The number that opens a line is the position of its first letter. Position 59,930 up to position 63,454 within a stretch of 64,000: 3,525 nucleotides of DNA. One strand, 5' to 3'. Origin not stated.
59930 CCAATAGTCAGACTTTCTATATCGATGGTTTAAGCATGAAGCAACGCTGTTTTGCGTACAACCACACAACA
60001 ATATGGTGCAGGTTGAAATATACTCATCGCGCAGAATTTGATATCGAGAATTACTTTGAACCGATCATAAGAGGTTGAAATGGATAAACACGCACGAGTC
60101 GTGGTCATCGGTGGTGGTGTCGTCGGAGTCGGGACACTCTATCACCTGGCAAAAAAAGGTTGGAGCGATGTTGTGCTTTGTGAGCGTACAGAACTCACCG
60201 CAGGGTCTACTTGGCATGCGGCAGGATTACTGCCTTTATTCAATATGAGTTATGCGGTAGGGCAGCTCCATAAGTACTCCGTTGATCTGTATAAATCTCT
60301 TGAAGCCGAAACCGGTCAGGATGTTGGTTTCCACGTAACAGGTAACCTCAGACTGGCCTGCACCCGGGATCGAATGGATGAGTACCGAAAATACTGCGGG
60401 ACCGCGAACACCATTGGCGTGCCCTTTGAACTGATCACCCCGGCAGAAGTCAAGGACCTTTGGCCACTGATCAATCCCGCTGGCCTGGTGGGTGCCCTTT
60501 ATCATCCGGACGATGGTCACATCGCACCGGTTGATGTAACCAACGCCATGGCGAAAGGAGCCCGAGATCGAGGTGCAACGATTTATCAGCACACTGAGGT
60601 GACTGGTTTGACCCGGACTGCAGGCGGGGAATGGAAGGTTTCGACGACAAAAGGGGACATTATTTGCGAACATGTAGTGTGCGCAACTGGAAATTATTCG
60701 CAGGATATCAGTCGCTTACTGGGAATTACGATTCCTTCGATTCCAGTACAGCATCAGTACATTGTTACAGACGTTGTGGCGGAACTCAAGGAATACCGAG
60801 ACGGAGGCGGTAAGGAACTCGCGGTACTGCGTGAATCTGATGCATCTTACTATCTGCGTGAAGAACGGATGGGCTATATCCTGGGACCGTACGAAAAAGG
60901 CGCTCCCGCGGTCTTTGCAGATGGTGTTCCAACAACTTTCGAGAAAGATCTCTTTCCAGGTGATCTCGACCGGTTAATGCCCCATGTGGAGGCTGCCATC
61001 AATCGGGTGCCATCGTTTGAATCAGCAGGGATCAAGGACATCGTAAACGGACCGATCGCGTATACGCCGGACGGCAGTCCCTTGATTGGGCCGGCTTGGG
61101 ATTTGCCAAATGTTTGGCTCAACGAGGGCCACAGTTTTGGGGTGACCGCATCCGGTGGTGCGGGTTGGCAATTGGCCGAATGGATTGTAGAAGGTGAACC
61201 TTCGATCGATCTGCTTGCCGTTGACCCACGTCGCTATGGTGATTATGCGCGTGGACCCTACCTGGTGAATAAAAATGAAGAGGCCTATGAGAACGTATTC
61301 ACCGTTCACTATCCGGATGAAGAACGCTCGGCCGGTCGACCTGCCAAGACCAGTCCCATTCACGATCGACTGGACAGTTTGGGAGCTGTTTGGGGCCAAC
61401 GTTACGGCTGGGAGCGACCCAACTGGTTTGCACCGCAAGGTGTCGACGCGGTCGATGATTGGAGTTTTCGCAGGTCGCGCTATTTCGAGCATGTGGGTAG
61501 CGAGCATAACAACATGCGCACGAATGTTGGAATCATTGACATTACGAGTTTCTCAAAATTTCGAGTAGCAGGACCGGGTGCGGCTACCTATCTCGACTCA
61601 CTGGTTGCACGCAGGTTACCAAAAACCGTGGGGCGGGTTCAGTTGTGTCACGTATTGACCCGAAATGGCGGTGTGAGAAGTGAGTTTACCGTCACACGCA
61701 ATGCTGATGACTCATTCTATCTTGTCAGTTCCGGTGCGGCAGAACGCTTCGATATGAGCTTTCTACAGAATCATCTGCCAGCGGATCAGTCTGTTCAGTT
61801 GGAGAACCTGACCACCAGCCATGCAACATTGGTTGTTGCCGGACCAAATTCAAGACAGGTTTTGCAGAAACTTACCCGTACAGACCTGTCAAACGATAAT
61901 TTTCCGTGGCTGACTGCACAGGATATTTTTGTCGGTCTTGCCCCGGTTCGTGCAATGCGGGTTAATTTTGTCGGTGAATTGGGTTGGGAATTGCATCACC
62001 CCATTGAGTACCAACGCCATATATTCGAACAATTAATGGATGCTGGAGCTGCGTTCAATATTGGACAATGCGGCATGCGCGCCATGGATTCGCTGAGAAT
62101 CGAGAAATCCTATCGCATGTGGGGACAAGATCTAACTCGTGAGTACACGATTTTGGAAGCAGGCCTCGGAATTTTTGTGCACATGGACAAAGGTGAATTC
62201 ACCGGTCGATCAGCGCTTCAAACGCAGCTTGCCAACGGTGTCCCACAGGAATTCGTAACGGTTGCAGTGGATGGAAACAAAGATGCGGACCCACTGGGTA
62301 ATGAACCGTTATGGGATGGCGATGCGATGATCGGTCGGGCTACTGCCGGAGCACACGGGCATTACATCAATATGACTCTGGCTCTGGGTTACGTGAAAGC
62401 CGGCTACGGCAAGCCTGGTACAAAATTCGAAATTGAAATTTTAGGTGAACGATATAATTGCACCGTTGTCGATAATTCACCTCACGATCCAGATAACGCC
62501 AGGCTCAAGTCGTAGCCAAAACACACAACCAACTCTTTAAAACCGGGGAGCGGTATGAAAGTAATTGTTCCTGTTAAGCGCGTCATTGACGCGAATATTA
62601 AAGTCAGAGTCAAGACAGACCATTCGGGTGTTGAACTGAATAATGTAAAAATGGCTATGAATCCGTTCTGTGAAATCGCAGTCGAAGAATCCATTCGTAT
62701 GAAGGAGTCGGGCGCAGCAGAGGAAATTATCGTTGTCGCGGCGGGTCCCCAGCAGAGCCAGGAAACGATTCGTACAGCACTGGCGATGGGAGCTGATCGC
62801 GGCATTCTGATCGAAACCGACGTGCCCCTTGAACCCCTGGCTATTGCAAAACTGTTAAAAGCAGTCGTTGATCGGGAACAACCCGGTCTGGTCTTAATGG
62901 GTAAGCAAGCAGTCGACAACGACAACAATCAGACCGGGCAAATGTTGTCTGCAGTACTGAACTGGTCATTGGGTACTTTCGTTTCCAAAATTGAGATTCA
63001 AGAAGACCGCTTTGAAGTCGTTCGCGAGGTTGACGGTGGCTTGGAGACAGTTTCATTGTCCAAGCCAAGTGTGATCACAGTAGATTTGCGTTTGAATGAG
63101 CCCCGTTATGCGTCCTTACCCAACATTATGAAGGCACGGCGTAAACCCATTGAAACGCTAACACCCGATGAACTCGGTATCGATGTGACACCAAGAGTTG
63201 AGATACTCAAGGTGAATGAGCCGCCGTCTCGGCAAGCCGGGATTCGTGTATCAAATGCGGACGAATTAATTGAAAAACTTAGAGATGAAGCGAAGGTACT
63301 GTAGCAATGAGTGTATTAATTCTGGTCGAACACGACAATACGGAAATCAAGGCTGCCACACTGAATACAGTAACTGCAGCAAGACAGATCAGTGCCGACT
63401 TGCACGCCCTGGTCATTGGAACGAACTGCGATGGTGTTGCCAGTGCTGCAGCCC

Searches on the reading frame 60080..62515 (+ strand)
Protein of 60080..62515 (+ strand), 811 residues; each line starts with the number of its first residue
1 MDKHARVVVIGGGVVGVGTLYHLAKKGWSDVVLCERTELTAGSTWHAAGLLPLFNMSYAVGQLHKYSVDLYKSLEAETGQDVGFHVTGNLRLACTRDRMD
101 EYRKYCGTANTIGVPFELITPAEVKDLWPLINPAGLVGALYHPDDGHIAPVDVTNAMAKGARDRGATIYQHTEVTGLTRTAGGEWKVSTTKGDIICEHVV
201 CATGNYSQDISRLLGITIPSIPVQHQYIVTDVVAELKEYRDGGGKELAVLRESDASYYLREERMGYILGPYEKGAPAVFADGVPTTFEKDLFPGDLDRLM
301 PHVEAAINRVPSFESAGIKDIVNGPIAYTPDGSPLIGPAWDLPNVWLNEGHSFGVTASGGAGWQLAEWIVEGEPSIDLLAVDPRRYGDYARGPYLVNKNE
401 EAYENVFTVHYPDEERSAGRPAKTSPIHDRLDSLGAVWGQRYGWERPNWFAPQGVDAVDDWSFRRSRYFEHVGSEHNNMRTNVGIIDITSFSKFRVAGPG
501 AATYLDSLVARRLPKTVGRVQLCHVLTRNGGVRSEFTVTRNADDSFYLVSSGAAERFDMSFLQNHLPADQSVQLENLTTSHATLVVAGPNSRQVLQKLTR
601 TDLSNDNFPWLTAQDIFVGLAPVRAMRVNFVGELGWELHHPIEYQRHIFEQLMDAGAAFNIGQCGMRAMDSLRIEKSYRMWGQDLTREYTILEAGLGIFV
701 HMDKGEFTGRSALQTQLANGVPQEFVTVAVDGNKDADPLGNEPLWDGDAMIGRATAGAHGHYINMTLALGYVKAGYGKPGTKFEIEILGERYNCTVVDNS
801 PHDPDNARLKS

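Call 7: search_protein_families(library=pfam, proteins=[window:60080-62515:+], max_evalue=0.001)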
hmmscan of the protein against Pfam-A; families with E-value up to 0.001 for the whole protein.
window:60080-62515:+ (811 aa): 6 families
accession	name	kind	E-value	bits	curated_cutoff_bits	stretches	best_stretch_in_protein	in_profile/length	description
PF01571.26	GCV_T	-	5.8e-75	252.3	25.6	1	428-698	2-254/255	Aminomethyltransferase folate-binding domain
PF01266.30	DAO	-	1.9e-70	238.6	27.9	1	6-368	1-353/353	FAD dependent oxidoreductase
PF08669.17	GCV_T_C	-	1.6e-16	60.4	25.9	1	725-800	3-77/80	Glycine cleavage T-protein C-terminal barrel domain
PF16350.10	FAO_M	-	1.8e-15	57.3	27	1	371-425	1-56/56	FAD dependent oxidoreductase central domain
PF13738.12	Pyr_redox_3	-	7.4e-07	29.1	30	0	167-225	97-152/305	Pyridine nucleotide-disulphide oxidoreductase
PF13454.12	NAD_binding_9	-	0.00025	21.5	21.8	0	8-49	1-45/155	FAD-NAD(P)-binding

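Call 49: search_protein_families(library=ncbifam, proteins=[window:60080-62515:+], max_evalue=1e-20)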
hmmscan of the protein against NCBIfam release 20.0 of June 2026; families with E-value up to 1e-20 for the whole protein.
window:60080-62515:+ (811 aa): 9 families
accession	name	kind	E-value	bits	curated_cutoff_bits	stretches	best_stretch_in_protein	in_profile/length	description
TIGR01372.1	soxA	subfamily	4.6e-53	180.3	1164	1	420-810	605-995/996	sarcosine oxidase subunit alpha family protein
NF001567.0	PRK00389.1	subfamily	2.5e-48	164.8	300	1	469-799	31-350/359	glycine cleavage system aminomethyltransferase GcvT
TIGR00528.1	gcvT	equivalog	2.9e-46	158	235.85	1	469-797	29-355/362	glycine cleavage system aminomethyltransferase GcvT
NF010093.0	PRK13579.1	equivalog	6.6e-37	127.2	459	1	469-798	38-360/371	glycine cleavage system aminomethyltransferase GcvT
NF053776.1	TmaoDeMthMsil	equivalog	9.5e-36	123.6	1100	1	475-810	421-762/763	trimethylamine N-oxide demethylase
TIGR02352.1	thiamin_ThiO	equivalog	2.6e-33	115.6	250.8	1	7-351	1-328/351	glycine oxidase ThiO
NF001933.0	PRK00711.1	subfamily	1.1e-29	103.7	383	0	62-225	110-275/429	D-amino acid dehydrogenase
TIGR01373.1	soxB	subfamily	1.2e-26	93.5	529.45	1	5-233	31-266/407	sarcosine oxidase subunit beta family protein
NF008425.0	PRK11259.1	equivalog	5.7e-21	74.9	257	0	3-212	3-210/377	N-methyl-L-tryptophan oxidase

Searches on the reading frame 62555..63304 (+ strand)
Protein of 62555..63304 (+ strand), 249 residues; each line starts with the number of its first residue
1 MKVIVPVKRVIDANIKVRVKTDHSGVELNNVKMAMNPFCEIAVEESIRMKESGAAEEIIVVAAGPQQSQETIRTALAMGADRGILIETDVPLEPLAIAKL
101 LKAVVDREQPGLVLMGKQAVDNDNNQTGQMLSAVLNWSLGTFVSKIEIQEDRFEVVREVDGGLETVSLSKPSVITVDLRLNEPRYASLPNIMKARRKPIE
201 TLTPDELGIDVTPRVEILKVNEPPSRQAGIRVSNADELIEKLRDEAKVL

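Call 7: search_protein_families(library=pfam, proteins=[window:62555-63304:+], max_evalue=0.001)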
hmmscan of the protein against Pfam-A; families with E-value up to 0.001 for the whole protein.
window:62555-63304:+ (249 aa): 1 family
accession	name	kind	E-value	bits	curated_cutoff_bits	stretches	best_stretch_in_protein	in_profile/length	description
PF01012.27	ETF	-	3.9e-40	138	26.7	1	30-206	8-180/181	Electron transfer flavoprotein domain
